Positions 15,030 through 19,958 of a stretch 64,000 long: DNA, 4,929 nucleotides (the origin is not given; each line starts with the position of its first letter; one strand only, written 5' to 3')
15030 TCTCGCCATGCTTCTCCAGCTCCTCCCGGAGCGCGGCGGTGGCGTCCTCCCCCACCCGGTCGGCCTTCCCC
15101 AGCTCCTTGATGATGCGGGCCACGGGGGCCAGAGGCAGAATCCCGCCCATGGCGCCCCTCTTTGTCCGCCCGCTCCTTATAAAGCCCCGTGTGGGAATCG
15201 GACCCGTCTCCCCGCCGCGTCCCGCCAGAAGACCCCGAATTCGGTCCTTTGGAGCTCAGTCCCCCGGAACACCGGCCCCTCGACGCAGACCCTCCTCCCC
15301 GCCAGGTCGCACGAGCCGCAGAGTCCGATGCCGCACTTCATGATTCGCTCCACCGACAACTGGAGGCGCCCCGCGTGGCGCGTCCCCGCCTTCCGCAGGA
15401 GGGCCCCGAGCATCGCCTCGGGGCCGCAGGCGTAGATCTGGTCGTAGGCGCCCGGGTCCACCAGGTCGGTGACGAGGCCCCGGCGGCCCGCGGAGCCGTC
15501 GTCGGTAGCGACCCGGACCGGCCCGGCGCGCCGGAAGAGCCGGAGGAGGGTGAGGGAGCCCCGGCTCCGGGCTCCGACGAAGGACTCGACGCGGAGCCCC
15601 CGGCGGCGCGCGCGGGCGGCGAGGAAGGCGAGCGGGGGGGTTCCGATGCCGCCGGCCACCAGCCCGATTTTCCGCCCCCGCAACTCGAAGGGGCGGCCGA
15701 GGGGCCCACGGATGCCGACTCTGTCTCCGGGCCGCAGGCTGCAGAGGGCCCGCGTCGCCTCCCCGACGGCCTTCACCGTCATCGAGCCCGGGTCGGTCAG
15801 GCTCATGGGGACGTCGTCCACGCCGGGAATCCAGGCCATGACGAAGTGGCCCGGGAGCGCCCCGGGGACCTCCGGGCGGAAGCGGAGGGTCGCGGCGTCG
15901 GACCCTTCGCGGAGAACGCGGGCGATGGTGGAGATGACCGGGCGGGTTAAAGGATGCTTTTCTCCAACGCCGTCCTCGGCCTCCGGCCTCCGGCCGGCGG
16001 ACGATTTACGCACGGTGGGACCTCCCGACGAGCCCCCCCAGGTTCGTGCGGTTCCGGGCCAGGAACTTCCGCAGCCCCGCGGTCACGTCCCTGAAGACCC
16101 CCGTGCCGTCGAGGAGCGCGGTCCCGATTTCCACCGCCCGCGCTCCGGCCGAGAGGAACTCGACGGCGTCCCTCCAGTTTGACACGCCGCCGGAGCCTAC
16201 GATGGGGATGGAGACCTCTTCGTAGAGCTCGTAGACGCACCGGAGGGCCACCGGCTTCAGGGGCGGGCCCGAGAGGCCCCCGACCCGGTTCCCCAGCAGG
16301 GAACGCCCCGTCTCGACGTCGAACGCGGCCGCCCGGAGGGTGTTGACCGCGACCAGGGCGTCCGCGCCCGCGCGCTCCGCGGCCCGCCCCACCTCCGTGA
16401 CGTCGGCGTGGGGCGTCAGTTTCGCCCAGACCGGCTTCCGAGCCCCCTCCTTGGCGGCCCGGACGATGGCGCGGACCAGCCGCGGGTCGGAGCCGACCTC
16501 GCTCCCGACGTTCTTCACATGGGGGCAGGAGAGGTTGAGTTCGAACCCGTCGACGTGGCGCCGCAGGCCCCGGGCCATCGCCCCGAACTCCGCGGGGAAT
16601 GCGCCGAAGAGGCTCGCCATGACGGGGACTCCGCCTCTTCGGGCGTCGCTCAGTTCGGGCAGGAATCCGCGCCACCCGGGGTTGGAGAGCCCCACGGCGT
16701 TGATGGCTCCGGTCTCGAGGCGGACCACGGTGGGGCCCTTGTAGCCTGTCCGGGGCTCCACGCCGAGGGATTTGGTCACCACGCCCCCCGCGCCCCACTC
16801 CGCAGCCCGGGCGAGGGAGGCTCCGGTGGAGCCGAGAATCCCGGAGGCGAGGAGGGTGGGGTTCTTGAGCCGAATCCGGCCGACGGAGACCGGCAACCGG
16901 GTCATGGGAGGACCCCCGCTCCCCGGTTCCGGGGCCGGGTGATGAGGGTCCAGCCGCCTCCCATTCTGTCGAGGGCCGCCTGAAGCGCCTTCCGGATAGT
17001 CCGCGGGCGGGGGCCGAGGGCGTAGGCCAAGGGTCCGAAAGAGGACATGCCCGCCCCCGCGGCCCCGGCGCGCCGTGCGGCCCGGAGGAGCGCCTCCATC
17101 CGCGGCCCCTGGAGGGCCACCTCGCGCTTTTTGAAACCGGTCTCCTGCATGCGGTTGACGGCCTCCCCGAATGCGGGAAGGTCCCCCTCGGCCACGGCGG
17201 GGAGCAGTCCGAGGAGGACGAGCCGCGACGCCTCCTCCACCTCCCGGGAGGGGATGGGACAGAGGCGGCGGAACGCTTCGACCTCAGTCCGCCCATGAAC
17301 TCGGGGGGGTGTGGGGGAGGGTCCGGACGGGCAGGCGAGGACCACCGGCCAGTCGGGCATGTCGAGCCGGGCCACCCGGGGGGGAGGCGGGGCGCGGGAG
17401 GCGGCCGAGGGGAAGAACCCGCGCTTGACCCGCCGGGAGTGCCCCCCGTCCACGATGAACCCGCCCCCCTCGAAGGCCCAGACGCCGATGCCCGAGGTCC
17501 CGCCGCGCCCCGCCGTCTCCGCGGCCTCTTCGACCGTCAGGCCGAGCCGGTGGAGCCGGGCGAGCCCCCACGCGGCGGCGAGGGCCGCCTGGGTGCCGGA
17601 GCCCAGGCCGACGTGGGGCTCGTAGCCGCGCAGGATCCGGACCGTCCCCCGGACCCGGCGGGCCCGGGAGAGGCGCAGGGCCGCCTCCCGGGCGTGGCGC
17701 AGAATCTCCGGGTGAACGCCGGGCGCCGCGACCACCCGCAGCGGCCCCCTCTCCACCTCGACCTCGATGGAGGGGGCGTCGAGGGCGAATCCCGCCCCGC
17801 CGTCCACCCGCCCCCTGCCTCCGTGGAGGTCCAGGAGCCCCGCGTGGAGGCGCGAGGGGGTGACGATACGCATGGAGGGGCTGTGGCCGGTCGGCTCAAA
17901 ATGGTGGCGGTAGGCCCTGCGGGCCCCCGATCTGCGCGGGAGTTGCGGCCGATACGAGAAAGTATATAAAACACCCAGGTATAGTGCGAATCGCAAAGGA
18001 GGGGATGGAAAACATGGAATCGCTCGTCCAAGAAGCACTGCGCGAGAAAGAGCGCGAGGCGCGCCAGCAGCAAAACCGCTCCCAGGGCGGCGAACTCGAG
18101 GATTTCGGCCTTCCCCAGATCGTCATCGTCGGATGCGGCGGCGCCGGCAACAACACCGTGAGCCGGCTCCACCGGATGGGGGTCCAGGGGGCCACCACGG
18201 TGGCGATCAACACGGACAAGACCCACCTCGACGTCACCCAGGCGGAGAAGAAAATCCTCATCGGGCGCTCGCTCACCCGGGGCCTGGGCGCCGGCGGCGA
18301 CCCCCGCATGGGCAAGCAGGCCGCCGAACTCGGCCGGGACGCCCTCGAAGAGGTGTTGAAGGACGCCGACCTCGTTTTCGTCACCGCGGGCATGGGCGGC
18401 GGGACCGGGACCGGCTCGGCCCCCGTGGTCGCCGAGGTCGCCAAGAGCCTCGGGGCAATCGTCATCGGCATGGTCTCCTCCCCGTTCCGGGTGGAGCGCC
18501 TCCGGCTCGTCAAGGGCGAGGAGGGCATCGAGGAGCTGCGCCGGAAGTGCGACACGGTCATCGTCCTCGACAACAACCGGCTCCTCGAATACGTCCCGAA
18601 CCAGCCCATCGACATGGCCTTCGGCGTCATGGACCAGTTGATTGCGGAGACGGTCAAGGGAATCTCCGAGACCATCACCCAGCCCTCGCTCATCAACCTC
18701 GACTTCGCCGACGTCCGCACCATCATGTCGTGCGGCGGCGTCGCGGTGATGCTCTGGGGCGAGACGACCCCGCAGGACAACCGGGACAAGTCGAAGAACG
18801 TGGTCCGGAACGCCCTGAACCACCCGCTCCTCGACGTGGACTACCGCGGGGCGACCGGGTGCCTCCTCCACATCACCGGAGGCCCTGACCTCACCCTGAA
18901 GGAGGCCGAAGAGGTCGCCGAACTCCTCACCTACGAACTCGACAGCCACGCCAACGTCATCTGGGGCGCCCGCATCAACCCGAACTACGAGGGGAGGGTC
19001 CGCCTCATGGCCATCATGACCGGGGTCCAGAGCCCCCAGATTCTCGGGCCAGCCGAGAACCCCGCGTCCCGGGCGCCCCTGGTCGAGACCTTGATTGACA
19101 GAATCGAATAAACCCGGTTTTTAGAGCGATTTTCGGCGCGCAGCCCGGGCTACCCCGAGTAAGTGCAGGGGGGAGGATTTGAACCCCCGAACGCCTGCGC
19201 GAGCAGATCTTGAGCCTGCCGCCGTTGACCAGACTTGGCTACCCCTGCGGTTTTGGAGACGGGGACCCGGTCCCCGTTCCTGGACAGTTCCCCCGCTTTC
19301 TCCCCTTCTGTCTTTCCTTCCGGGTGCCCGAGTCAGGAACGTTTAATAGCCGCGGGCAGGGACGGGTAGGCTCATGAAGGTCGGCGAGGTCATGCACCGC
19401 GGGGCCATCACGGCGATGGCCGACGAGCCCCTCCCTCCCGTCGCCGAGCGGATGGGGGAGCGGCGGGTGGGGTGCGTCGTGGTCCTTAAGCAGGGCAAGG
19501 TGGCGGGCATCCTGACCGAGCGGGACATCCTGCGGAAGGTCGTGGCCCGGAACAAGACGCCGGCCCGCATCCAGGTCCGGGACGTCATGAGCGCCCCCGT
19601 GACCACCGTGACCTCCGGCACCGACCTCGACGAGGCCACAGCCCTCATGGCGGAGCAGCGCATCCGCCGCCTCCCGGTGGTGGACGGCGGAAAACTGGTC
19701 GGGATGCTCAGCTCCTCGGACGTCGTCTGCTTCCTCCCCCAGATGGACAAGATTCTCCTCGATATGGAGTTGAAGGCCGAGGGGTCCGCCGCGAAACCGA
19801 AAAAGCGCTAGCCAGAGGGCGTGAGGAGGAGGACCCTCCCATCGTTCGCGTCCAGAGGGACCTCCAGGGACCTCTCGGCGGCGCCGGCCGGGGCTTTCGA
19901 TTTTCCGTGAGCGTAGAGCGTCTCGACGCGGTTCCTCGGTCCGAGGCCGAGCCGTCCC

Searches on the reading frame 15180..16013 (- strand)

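Call 62: search_protein_families(library=pfam, proteins=[window:15180-16013:-], max_evalue=0.0001)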
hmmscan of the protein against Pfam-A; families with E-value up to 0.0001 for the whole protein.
window:15180-16013:- (278 aa): 1 family
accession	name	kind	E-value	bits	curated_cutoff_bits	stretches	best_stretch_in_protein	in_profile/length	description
PF10418.14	DHODB_Fe-S_bind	-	5.9e-11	42.3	23.9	1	222-254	1-40/41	Iron-sulfur cluster binding domain of dihydroorotate dehydrogenase B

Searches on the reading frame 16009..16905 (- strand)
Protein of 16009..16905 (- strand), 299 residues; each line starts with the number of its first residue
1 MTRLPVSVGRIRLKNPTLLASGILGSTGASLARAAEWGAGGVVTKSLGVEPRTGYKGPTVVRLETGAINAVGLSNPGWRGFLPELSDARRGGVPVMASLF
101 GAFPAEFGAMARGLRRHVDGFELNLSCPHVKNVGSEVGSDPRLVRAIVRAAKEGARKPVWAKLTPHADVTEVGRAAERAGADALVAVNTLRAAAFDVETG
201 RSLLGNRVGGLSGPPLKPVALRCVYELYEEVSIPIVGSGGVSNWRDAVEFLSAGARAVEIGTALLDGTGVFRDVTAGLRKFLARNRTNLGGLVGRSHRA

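Call 62: search_protein_families(library=pfam, proteins=[window:16009-16905:-], max_evalue=0.0001)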
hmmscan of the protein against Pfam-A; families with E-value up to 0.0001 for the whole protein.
window:16009-16905:- (299 aa): 4 families
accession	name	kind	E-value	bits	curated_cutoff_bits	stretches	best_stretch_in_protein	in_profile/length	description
PF01180.27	DHO_dh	-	1.1e-59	202.5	27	1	4-282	2-291/291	Dihydroorotate dehydrogenase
PF01207.24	Dus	-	5e-09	36.1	20.4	1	94-274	55-227/311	Dihydrouridine synthase (Dus)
PF03060.21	NMO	-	2.1e-06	27.8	28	1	205-265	164-226/331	Nitronate monooxygenase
PF00977.27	His_biosynth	-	6.6e-05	22.9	23.6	0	219-268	60-109/228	Histidine biosynthesis protein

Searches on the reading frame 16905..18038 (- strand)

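Call 62: search_protein_families(library=pfam, proteins=[window:16905-18038:-], max_evalue=0.0001)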
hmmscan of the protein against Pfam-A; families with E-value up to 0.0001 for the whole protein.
window:16905-18038:- (378 aa): 2 families
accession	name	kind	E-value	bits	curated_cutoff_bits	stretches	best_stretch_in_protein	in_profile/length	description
PF08544.19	GHMP_kinases_C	-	1.6e-10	41.7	21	1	278-355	1-79/85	GHMP kinases C terminal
PF00288.32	GHMP_kinases_N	-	2.3e-06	28.2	22.3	1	118-184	5-77/87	GHMP kinases N terminal domain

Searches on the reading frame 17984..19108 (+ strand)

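Call 11: search_protein_families(library=pfam, proteins=[window:17984-19108:+], max_evalue=0.001)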
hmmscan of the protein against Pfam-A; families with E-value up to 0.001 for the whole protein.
window:17984-19108:+ (375 aa): 2 families
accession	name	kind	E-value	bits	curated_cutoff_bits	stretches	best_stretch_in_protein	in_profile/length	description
PF00091.31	Tubulin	-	6.8e-42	144.3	33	1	45-203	1-188/190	Tubulin/FtsZ family, GTPase domain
PF12327.13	FtsZ_C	-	6.3e-32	110.2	27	1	252-349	1-95/95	FtsZ family, C-terminal domain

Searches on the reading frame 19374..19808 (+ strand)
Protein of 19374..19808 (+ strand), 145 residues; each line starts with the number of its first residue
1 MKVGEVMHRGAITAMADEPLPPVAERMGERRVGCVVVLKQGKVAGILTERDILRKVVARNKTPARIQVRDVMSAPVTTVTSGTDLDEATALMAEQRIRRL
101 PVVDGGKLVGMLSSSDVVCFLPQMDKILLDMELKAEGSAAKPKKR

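Call 11: search_protein_families(library=pfam, proteins=[window:19374-19808:+], max_evalue=0.001)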
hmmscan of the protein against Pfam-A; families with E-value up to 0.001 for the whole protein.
window:19374-19808:+ (145 aa): 1 family
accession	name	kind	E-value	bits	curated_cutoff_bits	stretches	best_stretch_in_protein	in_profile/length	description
PF00571.33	CBS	-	2.8e-27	95.2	24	2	68-118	1-52/57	CBS domain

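Call 63: search_protein_families(library=padloc, proteins=[window:19374-19808:+], max_evalue=0.001)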
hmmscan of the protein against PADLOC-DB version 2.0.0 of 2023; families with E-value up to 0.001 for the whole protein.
window:19374-19808:+ (145 aa): 0 families
